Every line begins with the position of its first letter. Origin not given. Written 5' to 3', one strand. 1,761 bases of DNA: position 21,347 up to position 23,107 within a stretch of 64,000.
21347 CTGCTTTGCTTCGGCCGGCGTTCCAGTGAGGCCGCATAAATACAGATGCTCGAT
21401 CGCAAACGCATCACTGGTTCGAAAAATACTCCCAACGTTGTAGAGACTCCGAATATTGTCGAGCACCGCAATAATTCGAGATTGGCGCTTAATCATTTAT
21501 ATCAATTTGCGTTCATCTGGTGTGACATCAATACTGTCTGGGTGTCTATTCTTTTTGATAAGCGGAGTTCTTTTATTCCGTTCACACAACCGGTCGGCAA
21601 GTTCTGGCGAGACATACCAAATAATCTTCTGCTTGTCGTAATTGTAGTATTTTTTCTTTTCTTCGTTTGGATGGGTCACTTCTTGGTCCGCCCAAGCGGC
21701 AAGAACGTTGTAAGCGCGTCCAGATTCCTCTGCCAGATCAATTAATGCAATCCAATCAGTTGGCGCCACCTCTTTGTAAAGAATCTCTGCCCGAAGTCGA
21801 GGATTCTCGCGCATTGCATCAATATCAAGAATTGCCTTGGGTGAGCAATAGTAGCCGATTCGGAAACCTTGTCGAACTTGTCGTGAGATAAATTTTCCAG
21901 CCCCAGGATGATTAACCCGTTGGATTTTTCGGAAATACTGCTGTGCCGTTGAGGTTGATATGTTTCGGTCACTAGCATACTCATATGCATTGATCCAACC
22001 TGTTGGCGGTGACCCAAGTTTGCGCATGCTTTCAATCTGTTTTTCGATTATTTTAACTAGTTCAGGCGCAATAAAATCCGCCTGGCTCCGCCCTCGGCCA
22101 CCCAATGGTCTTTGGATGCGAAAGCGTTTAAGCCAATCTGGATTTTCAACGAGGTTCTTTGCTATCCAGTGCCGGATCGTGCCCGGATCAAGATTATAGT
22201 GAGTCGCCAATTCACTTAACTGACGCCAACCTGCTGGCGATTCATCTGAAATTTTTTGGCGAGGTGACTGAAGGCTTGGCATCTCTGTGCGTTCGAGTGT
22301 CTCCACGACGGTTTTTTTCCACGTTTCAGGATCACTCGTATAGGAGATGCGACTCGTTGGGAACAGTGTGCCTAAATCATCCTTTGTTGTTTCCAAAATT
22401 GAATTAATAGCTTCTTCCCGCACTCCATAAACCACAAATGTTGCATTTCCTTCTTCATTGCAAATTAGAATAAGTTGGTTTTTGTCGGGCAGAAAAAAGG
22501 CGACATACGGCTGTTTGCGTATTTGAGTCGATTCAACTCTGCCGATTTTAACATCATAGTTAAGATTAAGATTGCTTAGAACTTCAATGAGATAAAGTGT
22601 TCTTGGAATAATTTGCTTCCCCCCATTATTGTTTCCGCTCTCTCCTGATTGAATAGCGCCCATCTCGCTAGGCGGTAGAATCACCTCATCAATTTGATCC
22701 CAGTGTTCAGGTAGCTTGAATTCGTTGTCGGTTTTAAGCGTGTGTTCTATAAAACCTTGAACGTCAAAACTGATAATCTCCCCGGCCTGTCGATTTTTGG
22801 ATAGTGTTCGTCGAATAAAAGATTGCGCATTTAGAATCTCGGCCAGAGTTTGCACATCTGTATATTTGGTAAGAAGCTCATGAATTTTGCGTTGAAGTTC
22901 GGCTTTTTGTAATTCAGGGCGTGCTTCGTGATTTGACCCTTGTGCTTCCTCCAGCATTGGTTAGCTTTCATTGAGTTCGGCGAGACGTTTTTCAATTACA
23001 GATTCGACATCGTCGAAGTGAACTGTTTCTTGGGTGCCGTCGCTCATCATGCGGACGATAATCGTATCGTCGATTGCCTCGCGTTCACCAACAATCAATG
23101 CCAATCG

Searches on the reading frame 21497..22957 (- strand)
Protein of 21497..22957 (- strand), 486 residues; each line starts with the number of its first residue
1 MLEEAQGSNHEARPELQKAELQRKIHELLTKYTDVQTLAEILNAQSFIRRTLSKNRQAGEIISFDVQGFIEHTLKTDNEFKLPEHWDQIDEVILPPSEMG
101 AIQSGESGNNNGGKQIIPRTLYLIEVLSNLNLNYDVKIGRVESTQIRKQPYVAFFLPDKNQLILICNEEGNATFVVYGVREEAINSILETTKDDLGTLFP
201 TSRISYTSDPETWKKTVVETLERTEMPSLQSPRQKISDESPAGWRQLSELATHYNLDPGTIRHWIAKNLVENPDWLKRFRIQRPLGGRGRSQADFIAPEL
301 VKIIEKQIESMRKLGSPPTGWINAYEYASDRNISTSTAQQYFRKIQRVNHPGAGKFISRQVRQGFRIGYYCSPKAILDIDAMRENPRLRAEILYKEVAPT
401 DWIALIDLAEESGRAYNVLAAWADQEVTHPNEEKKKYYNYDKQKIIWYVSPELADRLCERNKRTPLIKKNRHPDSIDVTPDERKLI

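Call 3: search_protein_families(library=pfam, proteins=[window:21497-22957:-], max_evalue=1)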
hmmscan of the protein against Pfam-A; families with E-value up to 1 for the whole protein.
window:21497-22957:- (486 aa): 3 families
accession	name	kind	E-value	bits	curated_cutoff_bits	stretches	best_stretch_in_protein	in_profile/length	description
PF13411.12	MerR_1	-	0.00047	20.7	21.6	0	247-274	3-30/69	MerR HTH family regulatory protein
PF13518.12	HTH_28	-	0.025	15.1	25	1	246-268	14-36/52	Helix-turn-helix domain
PF22238.1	RIP_P131-like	-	0.2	12.4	27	0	289-347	37-85/96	RIP/P131 family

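Call 4: search_protein_families(library=ncbifam, proteins=[window:21497-22957:-], max_evalue=1)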
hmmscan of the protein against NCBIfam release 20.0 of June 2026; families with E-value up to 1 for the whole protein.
window:21497-22957:- (486 aa): 0 families

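Call 5: search_protein_families(library=phrogs, proteins=[window:21497-22957:-], max_evalue=1)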
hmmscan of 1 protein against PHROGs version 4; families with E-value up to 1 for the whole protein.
window:21497-22957:- (486 aa): 3 families
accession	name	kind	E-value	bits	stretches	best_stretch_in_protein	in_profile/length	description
phrog_31777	-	unknown function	0.06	13.7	1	104-156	199-250/280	-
phrog_1864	-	unknown function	0.085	13.8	0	235-267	11-43/73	-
phrog_11041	-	unknown function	0.23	12.4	1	400-458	78-136/140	-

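Call 6: search_solved_structures(query=window:21497-22957:-, max_evalue=10)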
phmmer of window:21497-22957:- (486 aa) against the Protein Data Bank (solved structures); distinct sequences matched with E-value up to 10: 3.
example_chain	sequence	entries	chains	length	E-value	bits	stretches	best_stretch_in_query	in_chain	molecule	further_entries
2xrh_A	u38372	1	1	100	0.79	11.8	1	10-56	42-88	PROTEIN HP0721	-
2j6z_A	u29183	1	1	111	0.91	11.6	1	21-64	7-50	PHOSPHOSERINE PHOSPHATASE RSBU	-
1w53_A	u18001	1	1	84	1.2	11.2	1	21-65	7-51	PHOSPHOSERINE PHOSPHATASE RSBU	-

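Call 7: find_homologous_proteins(query=window:21497-22957:-, max_evalue=0.001)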
Query window:21497-22957:- (486 aa): 7 proteins with E <= 0.001 among 8000 candidates.
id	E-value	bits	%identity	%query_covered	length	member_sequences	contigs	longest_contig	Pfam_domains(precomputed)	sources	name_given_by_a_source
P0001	0.0e+0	1108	100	100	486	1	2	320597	-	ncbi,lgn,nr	ncbi:hypothetical protein HYW32_03685 [Candidatus Berkelbacteria bacterium]|nr:hypothetical protein 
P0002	1.5e-34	138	29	88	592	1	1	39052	-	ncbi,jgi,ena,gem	ncbi:MAG: hypothetical protein WCV88_05605 [Patescibacteria group bacterium]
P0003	6.2e-33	133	27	81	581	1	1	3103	-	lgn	-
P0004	4.9e-28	116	27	94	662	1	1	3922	PF08279.19,PF13542.13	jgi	jgi:plasmid maintenance system antidote protein VapI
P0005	1.0e-22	99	36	41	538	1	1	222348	-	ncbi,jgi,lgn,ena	ncbi:MAG: hypothetical protein WCT11_00910 [Candidatus Magasanikbacteria bacterium]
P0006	6.4e-22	96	26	81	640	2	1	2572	-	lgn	-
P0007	2.7e-15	74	32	44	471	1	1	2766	PF14882.12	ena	-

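Call 15: find_encoding_contigs(protein=P0002, flank=8000, max_places=3)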
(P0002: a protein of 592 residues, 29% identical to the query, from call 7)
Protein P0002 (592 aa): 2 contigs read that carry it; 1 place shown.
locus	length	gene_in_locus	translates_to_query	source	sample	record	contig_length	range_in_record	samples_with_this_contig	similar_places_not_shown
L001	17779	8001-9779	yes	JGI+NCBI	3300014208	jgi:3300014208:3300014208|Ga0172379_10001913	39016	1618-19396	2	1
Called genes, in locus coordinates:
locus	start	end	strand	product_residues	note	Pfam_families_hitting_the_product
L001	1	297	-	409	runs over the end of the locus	PF00890:FAD_binding_2 (weak), PF01134:GIDA (faint), PF03486:HI0933_like, PF07992:Pyr_redox_2 (weak), PF13454:NAD_binding_9 (faint), PF13738:Pyr_redox_3 (faint), PF22780:HI0933_like_1st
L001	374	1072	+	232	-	PF25900:PAPPA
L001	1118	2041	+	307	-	-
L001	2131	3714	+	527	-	-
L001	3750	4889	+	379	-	PF00226:DnaJ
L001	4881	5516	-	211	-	-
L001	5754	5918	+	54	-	-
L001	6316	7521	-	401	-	PF00041:fn3, PF09587:PGA_cap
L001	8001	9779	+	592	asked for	-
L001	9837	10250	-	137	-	PF01161:PBP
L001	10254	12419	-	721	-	PF26449:DUF8128 (faint), PF01935:DUF87 (faint), PF10412:TrwB_AAD_bind (faint)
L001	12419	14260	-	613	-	-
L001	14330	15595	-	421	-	-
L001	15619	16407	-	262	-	PF17827:PrmC_N, PF00891:Methyltransf_2 (faint), PF05175:MTS, PF06325:PrmA, PF08242:Methyltransf_12 (faint), PF13649:Methyltransf_25, PF13847:Methyltransf_31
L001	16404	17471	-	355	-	PF03462:PCRF, PF00472:RF-1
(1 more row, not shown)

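Call 16: find_encoding_contigs(protein=P0005, flank=8000, max_places=3)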
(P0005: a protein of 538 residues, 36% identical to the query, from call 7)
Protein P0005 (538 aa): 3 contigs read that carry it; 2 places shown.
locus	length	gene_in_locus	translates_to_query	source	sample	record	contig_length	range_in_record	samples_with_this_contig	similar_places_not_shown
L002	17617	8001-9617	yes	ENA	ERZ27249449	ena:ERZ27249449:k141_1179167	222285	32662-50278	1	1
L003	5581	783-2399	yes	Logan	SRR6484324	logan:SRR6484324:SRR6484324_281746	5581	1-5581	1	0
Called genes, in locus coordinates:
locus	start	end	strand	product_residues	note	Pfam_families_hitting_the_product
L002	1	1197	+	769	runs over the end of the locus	PF00884:Sulfatase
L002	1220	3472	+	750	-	PF00456:Transketolase_N, PF00676:E1_dh, PF13292:DXP_synthase_N (weak), PF02779:Transket_pyr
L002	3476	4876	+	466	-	PF00155:Aminotran_1_2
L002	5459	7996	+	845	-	PF00690:Cation_ATPase_N, PF00122:E1-E2_ATPase, PF00702:Hydrolase, PF13246:Cation_ATPase, PF12710:HAD (weak), PF00689:Cation_ATPase_C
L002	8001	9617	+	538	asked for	-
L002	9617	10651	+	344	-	PF04055:Radical_SAM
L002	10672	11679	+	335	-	PF01210:NAD_Gly3P_dh_N, PF03446:NAD_binding_2 (weak), PF03807:F420_oxidored (faint), PF07479:NAD_Gly3P_dh_C, PF20618:GPD_NAD_C_bact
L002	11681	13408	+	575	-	PF03717:PBP_dimer, PF00905:Transpeptidase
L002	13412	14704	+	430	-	PF08245:Mur_ligase_M, PF02875:Mur_ligase_C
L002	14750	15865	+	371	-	PF00953:Glycos_transf_4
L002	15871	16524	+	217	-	PF04377:ATE_C (weak)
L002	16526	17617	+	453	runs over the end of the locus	PF01225:Mur_ligase, PF08245:Mur_ligase_M, PF02875:Mur_ligase_C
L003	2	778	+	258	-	?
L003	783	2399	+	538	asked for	-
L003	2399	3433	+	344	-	PF04055:Radical_SAM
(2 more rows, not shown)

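Call 17: search_protein_representatives(protein=window:21497-22957:-)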
Query: 486 residues. Proteins with E-value up to 0.001 (for the whole library): 408; up to 1e-10: 188; up to 1e-30: 47. The best 150 are listed.
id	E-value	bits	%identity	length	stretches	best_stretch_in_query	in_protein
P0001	0.0e+00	1108.3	100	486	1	1-486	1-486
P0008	2.8e-88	313.4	43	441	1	75-470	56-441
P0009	3.8e-75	270.1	37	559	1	17-387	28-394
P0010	1.0e-56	209.4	29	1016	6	4-312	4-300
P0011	2.1e-53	198.4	32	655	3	14-327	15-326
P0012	6.0e-50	187.0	32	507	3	17-353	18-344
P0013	9.0e-50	186.5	27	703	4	20-344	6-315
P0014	1.1e-49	186.2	30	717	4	14-323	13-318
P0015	1.2e-47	179.4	29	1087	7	17-458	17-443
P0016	1.8e-47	178.9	30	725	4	17-322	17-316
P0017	1.5e-46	175.8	32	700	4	35-349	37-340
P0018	7.1e-45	170.3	28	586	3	11-350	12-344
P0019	1.8e-44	169.0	26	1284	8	82-340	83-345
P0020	6.0e-44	167.2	29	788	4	15-330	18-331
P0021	3.1e-43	164.9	31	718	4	19-374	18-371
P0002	4.8e-35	137.9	32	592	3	18-430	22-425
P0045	3.6e-32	128.4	31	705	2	25-240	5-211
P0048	2.0e-31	125.9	27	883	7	236-356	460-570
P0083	1.0e-25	107.2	38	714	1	17-233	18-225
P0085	2.9e-25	105.7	31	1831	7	238-385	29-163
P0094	6.5e-24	101.2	28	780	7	240-460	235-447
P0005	3.3e-23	98.9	38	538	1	17-221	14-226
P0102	5.9e-23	98.0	25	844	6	238-373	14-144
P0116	7.7e-20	87.8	27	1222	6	233-351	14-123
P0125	1.0e-18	84.1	29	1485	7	235-347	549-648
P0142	3.5e-16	75.7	32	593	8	238-327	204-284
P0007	8.4e-16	74.4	34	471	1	17-230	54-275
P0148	1.3e-15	73.8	27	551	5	238-462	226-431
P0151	1.8e-15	73.3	30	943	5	240-375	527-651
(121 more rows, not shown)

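Call 21: search_protein_families(library=pfam, alignment_id=A2, max_evalue=0.001)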
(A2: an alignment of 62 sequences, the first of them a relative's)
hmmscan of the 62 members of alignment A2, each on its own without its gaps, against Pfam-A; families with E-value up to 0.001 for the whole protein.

A. member 1, P0045 (705 aa): 0 families

B. families by the number of members that match (of 62 scanned): 41 families (the first 25 are shown)
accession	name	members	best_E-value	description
PF04851.21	ResIII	4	1.8e-24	Type III restriction enzyme, res subunit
PF13551.12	HTH_29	4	1.2e-09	Winged helix-turn helix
PF00176.29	SNF2-rel_dom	3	4e-17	SNF2-related domain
PF14882.11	INT_rpt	3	1.9e-15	Integrase repeat unit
PF00270.35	DEAD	3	4.9e-14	DEAD/DEAH box helicase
PF08897.16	DUF1841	3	4.2e-05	Domain of unknown function (DUF1841)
PF03457.19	HA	2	9.8e-64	Helicase associated domain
PF13518.12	HTH_28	2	2e-10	Helix-turn-helix domain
PF00271.37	Helicase_C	2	3.1e-10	Helicase conserved C-terminal domain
PF09713.15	A_thal_3526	2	3.4e-07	Plant protein 1589 of unknown function (A_thal_3526)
PF13384.12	HTH_23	2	3.6e-05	Homeodomain-like domain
PF18363.6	PI_PP_I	1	1.3e-08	Phosphoinositide phosphatase insertion domain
PF08446.17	PAS_2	1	5.8e-07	PAS fold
PF13542.12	HTH_Tnp_ISL3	1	8.9e-07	Helix-turn-helix domain of transposase family ISL3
PF08241.18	Methyltransf_11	1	8.9e-07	Methyltransferase domain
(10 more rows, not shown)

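Call 45: find_encoding_contigs(protein=P0008, flank=6000, max_places=3)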
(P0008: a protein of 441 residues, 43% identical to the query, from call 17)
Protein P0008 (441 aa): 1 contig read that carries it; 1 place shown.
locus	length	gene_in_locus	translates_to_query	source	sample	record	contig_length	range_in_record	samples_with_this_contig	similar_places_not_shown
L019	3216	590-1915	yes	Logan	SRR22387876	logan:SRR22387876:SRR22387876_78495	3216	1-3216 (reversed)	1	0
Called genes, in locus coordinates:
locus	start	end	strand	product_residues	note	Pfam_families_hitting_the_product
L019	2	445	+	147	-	?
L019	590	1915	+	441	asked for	-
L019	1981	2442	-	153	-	PF00889:EF_TS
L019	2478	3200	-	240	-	PF00318:Ribosomal_S2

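Call 46: find_encoding_contigs(protein=P0009, flank=6000, max_places=3)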
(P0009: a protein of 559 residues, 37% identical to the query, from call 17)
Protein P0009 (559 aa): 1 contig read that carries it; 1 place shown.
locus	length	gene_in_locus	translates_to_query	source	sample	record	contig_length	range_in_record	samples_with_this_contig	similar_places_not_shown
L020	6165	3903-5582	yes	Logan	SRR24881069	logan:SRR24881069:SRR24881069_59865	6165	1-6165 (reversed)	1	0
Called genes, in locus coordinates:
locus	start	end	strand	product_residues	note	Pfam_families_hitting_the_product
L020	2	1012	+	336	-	?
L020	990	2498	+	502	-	PF13328:HD_4, PF01966:HD, PF04607:RelA_SpoT, PF02824:TGS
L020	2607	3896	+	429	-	PF13393:tRNA-synt_His, PF00587:tRNA-synt_2b, PF03129:HGTP_anticodon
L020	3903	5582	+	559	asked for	-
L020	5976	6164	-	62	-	?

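Call 48: predict_structure(alignment_id=A4)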
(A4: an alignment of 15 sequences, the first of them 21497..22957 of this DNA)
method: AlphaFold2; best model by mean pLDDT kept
length: 486 residues; sequences in the alignment: 15
mean_pLDDT: 80.2   pTM: 0.45
mean pLDDT of the five models: 80.2, 79.2, 77.6, 75.4, 72.6
residues with pLDDT >= 90: 146; 70-90: 250; 50-70: 41; < 50: 49
segments of 3 or more residues with pLDDT < 50: 1-11, 102-112, 231-235, 469-486
pLDDT, mean of each block of 10 residues (from residue 1): 40 74 82 78 82 70 87 75 82 75 41 73 89 89 79 93 92 92 89 83 88 93 76 55 88 85 86 83 58 88 91 89 94 88 89 86 76 95 81 76 93 90 88 85 85 94 69 40 40
secondary structure, 60 per line:
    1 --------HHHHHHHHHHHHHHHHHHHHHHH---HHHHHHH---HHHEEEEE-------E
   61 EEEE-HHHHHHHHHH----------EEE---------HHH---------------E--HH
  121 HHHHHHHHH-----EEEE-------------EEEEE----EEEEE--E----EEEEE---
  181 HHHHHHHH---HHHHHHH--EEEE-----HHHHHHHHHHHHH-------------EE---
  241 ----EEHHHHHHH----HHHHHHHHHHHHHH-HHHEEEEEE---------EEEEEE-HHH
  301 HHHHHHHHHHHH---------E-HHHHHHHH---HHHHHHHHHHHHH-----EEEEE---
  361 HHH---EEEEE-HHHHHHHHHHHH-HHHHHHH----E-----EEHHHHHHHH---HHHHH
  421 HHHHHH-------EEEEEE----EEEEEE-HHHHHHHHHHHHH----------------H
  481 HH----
elements in order: H9-31 H35-41 E48-52 E60-64 H66-75 E86-88 H119-129 E135-138 E152-156 E161-165 E173-177 H181-188 H192-198 E201-204 H210-222 H247-253 H258-271 E276-281 E291-296 H298-312 H324-331 H335-347 E353-357 E367-371 H373-384 H386-392 H405-412 H416-426 E434-439 E444-449 H451-463
